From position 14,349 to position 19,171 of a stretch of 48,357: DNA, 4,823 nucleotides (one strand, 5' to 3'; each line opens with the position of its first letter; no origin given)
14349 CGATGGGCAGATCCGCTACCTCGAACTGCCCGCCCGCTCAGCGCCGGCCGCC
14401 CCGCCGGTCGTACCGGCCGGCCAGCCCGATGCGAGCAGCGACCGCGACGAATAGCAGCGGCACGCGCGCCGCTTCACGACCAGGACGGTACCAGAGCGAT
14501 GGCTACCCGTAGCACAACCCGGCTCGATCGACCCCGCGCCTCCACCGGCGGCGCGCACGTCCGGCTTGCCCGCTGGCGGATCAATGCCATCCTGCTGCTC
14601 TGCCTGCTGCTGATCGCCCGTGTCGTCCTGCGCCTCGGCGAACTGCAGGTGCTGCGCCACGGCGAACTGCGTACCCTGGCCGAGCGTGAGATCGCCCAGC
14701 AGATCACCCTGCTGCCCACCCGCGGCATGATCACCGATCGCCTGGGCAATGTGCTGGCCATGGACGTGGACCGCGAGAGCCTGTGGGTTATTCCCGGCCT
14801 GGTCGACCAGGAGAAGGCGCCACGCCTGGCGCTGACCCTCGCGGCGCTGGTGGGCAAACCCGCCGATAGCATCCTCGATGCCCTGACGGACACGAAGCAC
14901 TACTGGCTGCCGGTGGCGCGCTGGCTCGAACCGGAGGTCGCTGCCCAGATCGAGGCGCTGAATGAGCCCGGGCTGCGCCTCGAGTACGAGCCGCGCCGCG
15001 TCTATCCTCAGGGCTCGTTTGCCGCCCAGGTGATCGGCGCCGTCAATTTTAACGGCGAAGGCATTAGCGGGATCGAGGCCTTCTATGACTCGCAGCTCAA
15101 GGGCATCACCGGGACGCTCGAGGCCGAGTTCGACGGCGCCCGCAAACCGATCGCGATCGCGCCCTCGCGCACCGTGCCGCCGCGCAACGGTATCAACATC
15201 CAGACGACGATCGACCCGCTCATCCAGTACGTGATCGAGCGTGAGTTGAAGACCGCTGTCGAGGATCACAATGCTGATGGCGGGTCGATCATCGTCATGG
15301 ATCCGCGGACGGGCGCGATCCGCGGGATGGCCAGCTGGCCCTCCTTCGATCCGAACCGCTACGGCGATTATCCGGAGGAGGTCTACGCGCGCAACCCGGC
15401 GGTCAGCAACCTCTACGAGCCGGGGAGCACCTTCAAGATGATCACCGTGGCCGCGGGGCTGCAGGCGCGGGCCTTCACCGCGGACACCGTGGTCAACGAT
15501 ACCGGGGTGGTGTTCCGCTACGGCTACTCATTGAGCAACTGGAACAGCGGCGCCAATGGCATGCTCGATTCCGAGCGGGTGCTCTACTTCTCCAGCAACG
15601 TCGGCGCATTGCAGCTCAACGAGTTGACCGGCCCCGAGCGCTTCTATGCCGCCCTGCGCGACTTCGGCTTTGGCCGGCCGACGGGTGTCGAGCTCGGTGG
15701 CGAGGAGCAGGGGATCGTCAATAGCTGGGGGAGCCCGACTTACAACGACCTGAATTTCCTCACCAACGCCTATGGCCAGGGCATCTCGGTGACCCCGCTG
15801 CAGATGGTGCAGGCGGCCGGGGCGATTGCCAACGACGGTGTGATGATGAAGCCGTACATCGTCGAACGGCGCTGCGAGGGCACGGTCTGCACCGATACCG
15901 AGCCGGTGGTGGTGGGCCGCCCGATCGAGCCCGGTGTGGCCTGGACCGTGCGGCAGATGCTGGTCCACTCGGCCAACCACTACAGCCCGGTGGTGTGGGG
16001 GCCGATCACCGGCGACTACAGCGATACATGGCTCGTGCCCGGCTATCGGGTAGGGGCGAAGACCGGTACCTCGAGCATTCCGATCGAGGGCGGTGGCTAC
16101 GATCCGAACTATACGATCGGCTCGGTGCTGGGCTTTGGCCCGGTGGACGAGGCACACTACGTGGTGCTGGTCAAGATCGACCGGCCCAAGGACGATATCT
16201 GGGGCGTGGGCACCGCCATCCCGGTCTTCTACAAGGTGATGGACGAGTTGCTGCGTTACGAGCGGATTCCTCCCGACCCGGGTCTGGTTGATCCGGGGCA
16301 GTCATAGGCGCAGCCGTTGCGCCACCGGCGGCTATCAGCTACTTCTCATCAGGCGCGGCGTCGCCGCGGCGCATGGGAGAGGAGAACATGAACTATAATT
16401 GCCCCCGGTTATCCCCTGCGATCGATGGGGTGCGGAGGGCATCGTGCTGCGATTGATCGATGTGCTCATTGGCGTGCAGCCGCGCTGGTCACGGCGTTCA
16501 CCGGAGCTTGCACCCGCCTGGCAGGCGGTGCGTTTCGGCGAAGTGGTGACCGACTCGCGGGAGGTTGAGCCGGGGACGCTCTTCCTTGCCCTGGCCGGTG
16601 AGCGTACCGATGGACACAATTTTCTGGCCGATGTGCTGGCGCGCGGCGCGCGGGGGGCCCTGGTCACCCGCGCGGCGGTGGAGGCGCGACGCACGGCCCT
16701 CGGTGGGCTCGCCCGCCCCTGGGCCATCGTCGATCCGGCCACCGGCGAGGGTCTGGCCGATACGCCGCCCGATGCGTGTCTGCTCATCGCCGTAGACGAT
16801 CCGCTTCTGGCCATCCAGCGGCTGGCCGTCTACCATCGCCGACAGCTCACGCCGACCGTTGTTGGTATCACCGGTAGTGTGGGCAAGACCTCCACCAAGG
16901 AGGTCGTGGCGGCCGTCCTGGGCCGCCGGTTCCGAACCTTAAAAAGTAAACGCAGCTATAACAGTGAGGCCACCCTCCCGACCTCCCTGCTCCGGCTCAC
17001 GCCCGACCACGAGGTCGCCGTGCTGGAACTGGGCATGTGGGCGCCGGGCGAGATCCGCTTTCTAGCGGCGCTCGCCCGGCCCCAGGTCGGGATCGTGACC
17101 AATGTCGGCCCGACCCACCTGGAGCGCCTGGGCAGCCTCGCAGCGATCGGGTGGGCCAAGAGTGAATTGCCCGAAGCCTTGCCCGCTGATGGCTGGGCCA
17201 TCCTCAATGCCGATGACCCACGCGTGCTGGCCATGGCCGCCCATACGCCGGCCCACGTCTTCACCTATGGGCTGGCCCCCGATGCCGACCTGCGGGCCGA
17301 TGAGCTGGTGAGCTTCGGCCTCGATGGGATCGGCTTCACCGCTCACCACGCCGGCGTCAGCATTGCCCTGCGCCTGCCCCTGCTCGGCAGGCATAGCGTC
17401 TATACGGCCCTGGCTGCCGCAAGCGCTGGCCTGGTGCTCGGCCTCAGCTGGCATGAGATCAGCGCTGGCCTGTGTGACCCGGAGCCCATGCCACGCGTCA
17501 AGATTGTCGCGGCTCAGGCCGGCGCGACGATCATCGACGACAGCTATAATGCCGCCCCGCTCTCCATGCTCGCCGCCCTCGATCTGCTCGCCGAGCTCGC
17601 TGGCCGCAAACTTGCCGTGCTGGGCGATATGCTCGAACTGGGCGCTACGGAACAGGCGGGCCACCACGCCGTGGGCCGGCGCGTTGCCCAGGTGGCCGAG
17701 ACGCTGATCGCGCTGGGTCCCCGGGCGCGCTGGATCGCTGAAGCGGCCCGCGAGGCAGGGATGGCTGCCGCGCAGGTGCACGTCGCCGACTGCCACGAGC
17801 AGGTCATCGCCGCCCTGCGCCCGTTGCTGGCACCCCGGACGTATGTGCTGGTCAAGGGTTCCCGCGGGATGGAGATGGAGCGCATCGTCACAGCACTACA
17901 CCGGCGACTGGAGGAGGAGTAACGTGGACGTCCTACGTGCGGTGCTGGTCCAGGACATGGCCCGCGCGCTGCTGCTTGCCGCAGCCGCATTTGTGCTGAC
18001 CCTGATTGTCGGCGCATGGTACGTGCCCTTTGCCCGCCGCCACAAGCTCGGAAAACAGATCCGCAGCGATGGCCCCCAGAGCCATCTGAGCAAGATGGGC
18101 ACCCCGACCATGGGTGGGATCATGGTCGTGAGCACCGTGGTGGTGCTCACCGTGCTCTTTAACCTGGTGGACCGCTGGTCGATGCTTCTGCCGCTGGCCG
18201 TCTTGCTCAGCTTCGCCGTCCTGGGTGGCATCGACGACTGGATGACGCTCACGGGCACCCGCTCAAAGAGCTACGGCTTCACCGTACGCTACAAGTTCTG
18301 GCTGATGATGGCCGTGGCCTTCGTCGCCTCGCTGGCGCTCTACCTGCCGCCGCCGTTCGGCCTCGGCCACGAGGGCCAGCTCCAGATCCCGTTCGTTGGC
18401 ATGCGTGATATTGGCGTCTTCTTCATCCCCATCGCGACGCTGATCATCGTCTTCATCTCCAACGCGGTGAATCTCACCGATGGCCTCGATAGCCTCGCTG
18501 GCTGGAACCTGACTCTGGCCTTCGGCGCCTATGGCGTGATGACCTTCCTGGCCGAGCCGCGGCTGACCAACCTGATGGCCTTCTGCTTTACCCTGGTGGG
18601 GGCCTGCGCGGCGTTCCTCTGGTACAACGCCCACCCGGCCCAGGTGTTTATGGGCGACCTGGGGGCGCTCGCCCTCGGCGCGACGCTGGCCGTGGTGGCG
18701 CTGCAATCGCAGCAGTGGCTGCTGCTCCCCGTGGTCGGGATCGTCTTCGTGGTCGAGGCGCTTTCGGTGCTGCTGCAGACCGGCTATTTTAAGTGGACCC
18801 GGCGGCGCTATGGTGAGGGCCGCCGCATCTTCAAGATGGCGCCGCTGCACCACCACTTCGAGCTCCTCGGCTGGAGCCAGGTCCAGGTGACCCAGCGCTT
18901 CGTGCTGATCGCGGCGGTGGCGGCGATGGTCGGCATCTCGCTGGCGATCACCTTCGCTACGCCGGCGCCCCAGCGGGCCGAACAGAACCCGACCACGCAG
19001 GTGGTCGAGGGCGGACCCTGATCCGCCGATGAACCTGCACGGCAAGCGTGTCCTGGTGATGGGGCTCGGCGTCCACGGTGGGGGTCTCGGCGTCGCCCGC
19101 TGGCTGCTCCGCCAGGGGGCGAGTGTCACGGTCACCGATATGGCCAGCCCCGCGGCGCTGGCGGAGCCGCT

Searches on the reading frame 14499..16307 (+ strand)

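Call 34: search_protein_families(library=pfam, proteins=[window:14499-16307:+], max_evalue=0.001)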
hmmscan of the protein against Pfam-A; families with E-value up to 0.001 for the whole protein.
window:14499-16307:+ (602 aa): 2 families
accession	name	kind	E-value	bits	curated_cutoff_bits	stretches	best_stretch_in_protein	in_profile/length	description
PF00905.27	Transpeptidase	-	6.4e-66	223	22.1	1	262-582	1-299/299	Penicillin binding protein transpeptidase domain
PF03717.20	PBP_dimer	-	9.1e-18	65.7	24.4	1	73-212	4-170/180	Penicillin-binding Protein dimerisation domain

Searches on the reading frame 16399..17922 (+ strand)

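Call 34: search_protein_families(library=pfam, proteins=[window:16399-17922:+], max_evalue=0.001)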
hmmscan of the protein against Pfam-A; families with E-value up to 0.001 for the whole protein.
window:16399-17922:+ (507 aa): 3 families
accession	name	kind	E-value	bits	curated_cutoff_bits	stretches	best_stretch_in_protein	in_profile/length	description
PF08245.18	Mur_ligase_M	-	4e-38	131.8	24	1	157-343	1-199/200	Mur ligase middle domain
PF02875.26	Mur_ligase_C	-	2.3e-20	74.2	28.4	1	366-489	2-127/127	Mur ligase, glutamate ligase domain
PF01225.30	Mur_ligase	-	3.1e-07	31.1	21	1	49-93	5-54/95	Mur ligase family, catalytic domain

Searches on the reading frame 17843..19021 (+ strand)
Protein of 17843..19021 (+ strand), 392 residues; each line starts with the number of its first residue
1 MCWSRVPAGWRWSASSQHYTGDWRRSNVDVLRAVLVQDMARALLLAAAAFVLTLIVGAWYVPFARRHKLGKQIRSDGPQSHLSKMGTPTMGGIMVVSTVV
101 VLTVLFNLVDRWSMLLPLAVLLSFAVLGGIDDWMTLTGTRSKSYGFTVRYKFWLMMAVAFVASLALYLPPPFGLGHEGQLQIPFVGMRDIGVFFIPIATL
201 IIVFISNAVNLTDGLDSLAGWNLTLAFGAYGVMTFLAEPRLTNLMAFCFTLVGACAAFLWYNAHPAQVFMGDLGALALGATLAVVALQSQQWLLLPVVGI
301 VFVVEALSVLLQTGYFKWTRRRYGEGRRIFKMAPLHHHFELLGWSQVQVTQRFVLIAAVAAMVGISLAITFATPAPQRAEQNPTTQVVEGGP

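Call 34: search_protein_families(library=pfam, proteins=[window:17843-19021:+], max_evalue=0.001)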
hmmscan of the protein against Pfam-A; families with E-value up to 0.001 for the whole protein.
window:17843-19021:+ (392 aa): 1 family
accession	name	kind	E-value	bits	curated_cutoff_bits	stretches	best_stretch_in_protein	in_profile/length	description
PF00953.26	Glycos_transf_4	-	9.5e-29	100.9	27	1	118-289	5-159/160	Glycosyl transferase family 4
